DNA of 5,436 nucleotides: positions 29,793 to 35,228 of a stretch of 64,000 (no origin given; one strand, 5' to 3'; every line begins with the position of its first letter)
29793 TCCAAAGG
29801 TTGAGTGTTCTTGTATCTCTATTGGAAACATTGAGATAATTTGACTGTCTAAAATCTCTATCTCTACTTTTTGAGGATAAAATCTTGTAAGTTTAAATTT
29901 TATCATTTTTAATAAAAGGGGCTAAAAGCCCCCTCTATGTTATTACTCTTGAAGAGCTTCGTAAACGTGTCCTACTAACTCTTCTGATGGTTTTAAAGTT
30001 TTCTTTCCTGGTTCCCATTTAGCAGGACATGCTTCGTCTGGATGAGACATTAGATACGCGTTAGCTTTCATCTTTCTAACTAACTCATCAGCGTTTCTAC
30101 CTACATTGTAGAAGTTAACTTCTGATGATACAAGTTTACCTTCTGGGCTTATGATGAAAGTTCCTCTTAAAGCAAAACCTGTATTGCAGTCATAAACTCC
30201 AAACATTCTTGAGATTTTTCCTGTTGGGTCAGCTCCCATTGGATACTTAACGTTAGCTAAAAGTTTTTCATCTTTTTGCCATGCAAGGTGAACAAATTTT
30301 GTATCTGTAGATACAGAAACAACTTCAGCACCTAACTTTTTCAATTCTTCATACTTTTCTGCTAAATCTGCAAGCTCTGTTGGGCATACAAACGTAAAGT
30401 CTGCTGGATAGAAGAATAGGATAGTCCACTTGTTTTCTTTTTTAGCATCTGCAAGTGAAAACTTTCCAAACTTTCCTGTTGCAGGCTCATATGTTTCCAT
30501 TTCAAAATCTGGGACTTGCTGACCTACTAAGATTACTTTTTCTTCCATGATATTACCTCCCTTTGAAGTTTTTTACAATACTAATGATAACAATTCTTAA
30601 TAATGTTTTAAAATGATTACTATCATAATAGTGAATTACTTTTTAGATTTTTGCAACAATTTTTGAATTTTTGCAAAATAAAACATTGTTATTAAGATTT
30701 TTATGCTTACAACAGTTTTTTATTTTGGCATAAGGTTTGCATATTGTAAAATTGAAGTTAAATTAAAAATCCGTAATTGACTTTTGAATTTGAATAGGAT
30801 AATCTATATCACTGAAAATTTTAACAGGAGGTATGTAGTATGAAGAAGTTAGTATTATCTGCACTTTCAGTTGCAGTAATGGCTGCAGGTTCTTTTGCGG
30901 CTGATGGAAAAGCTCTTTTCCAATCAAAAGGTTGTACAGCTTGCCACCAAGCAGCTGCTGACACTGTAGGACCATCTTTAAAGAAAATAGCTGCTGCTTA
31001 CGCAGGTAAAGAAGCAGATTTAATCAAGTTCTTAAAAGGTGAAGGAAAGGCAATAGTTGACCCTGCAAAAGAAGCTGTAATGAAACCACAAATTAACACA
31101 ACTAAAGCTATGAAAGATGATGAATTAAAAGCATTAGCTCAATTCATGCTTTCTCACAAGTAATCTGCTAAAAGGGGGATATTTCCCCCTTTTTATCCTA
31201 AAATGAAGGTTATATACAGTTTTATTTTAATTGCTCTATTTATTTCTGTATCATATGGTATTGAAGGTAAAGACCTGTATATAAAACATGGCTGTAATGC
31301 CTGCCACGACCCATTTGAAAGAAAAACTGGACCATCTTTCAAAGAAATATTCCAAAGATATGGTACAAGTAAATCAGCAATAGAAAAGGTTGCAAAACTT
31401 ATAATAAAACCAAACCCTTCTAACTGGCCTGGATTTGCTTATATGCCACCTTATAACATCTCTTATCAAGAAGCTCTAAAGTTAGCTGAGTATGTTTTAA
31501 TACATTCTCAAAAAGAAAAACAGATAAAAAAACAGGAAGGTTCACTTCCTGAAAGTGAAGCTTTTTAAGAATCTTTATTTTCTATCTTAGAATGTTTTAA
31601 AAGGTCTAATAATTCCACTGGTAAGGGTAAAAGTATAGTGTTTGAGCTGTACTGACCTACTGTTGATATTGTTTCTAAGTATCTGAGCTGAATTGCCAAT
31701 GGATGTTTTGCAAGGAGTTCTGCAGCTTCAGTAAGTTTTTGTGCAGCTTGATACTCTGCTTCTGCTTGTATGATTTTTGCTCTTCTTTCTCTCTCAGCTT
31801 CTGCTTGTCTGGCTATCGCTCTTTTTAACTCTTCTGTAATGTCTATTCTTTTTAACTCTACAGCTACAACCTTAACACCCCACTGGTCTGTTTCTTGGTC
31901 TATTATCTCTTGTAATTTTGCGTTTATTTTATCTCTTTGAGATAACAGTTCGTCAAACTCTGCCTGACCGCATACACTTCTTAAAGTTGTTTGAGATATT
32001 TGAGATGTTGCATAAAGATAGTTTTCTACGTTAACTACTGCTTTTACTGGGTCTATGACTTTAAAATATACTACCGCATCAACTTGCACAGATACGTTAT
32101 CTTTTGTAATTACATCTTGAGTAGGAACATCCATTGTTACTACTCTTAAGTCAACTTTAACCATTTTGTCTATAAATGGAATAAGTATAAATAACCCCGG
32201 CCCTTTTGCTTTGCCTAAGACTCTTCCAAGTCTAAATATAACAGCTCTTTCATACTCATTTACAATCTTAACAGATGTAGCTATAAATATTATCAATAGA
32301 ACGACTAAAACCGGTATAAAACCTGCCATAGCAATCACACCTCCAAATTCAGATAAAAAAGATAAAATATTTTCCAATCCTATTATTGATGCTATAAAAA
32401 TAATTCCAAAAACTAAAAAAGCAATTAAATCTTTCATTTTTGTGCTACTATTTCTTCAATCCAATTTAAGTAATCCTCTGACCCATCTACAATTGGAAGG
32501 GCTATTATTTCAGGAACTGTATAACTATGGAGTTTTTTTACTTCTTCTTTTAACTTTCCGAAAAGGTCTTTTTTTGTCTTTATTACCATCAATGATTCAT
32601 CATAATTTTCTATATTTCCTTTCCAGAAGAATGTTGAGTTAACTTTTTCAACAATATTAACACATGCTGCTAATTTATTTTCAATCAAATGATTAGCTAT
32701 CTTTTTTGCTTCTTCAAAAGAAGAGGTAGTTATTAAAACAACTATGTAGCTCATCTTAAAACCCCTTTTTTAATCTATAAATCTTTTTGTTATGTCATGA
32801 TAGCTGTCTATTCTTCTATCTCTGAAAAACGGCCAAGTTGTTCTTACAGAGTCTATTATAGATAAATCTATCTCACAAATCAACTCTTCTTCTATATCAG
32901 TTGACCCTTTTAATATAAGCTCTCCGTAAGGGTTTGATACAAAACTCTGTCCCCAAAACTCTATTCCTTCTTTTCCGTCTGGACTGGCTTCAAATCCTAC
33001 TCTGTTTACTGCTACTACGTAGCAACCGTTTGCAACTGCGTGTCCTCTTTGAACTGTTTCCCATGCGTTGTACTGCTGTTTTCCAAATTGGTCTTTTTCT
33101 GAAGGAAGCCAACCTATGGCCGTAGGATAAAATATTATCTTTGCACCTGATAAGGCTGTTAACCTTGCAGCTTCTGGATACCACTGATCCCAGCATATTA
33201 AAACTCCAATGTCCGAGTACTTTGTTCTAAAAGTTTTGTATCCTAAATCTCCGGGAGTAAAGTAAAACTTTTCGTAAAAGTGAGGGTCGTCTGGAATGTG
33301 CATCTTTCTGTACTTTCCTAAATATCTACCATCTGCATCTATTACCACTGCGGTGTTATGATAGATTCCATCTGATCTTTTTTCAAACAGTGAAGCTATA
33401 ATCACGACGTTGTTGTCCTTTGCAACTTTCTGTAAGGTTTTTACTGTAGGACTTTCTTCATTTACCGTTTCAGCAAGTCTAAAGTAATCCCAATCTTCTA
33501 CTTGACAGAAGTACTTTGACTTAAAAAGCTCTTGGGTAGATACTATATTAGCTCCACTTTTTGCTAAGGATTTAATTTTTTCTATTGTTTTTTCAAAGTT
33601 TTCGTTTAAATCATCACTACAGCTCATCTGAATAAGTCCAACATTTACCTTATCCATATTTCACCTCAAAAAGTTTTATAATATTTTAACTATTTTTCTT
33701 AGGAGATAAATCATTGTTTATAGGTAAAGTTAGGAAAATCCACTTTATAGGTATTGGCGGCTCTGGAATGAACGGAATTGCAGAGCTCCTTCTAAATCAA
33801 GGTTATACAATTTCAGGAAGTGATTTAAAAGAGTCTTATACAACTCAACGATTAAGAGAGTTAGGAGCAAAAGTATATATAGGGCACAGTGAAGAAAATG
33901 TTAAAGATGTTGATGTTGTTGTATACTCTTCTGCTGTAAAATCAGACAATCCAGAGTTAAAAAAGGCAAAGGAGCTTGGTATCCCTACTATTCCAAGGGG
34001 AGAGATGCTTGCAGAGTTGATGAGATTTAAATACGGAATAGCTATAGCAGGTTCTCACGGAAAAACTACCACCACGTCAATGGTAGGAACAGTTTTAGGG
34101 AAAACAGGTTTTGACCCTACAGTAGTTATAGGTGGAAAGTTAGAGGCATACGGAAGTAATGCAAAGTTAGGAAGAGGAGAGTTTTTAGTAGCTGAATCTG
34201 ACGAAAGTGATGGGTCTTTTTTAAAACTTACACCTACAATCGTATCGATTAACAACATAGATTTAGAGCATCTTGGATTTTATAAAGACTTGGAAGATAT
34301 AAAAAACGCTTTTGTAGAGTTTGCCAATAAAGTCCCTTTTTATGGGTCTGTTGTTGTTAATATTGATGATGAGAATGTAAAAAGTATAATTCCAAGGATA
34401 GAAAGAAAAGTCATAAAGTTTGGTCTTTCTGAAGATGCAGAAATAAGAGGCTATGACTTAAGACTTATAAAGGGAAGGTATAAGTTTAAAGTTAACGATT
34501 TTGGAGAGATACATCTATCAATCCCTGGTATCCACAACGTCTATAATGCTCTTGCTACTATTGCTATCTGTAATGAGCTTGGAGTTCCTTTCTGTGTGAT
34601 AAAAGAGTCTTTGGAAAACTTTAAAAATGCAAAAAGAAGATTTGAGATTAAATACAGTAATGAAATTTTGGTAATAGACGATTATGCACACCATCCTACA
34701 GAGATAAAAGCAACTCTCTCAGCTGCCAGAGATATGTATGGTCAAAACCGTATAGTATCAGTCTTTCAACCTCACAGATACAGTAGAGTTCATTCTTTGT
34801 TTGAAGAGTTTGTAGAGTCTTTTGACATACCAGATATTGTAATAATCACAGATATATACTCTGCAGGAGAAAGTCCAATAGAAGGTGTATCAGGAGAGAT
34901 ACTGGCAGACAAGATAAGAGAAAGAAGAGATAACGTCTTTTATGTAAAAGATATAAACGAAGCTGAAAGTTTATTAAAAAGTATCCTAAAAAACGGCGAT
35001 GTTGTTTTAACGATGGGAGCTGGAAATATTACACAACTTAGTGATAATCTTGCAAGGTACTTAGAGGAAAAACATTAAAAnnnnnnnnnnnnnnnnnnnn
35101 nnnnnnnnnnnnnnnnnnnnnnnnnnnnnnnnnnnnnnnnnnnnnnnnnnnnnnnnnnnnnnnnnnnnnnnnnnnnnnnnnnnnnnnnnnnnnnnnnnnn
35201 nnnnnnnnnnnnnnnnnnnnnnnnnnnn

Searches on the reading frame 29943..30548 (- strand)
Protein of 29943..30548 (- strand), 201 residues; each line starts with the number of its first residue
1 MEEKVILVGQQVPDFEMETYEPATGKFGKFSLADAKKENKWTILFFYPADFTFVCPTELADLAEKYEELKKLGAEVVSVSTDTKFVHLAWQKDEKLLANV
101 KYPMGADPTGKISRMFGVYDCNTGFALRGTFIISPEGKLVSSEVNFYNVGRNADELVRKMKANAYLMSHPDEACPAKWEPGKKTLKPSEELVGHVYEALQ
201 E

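Call 62: find_encoding_contigs(protein=window:29943-30548:-, flank=10000, max_places=1)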
Protein window:29943-30548:- (201 aa): 1 contig read that carries it; 1 place shown.
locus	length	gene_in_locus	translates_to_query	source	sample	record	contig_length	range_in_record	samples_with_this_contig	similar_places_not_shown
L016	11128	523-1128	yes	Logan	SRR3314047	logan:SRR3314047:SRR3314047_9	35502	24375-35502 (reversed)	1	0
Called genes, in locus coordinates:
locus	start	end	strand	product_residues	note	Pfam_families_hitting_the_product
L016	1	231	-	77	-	?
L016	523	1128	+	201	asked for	PF08534:Redoxin, PF00578:AhpC-TSA, PF10417:1-cysPrx_C (weak)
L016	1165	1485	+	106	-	-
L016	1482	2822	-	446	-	PF03092:BT1 (faint), PF06779:MFS_4 (weak), PF07690:MFS_1, PF13347:MFS_2 (weak), PF00083:Sugar_tr, PF03137:OATP (weak), PF07690:MFS_1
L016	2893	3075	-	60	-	-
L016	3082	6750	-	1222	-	PF03477:ATP-cone, PF00317:Ribonuc_red_lgN, PF05203:Hom_end_hint (faint), PF13403:Hint_2 (weak), PF14890:Intein_splicing, PF14528:LAGLIDADG_3 (faint), PF02867:Ribonuc_red_lgC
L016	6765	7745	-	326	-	PF00268:Ribonuc_red_sm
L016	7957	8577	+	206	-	PF13386:DsbD_2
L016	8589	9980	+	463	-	PF00753:Lactamase_B, PF23023:Anti-Pycsar_Apyc1 (weak), PF12706:Lactamase_B_2 (weak), PF16661:Lactamase_B_6, PF10996:Beta-Casp, PF07521:RMMBL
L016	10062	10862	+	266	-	PF00977:His_biosynth (faint), PF05690:ThiG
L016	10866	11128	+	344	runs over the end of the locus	PF01087:GalP_UDP_transf, PF16268:DUF4921 (faint), PF01230:HIT (faint), PF16285:DUF4931_N (faint), PF02744:GalP_UDP_tr_C (weak)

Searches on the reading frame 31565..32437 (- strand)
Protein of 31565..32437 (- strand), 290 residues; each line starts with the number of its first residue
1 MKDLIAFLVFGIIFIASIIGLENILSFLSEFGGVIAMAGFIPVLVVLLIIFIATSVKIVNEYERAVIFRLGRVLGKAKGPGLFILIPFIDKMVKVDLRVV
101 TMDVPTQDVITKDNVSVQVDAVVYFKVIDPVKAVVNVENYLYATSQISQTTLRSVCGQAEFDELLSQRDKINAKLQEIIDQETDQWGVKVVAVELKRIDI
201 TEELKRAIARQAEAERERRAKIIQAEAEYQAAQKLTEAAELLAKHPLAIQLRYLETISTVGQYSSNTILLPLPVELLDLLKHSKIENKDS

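Call 64: search_protein_families(library=pfam, proteins=[window:31565-32437:-], max_evalue=0.001)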
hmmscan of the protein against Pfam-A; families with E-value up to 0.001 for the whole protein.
window:31565-32437:- (290 aa): 1 family
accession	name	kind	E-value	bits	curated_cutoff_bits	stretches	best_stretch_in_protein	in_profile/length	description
PF01145.31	Band_7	-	1.7e-41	142.6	23.6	1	57-228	1-175/176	SPFH domain / Band 7 family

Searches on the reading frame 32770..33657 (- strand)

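Call 64: search_protein_families(library=pfam, proteins=[window:32770-33657:-], max_evalue=0.001)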
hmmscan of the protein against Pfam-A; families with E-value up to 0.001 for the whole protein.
window:32770-33657:- (295 aa): 1 family
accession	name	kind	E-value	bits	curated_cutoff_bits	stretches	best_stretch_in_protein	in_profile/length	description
PF00795.27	CN_hydrolase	-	1.7e-56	191.8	23.2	1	6-272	2-255/256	Carbon-nitrogen hydrolase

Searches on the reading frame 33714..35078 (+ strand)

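Call 64: search_protein_families(library=pfam, proteins=[window:33714-35078:+], max_evalue=0.001)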
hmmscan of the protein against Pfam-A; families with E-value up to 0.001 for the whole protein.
window:33714-35078:+ (454 aa): 4 families
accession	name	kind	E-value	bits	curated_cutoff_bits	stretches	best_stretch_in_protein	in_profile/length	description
PF01225.30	Mur_ligase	-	1.5e-33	115.4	21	1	8-107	1-95/95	Mur ligase family, catalytic domain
PF08245.18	Mur_ligase_M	-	4.3e-28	99.1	24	1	111-285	1-199/200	Mur ligase middle domain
PF02875.26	Mur_ligase_C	-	1.9e-24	87.3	28.4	1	308-437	1-127/127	Mur ligase, glutamate ligase domain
PF21799.2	MurD-like_N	-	0.00065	20.4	27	0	8-93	2-87/88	Mur ligase MurD-like, N-terminal domain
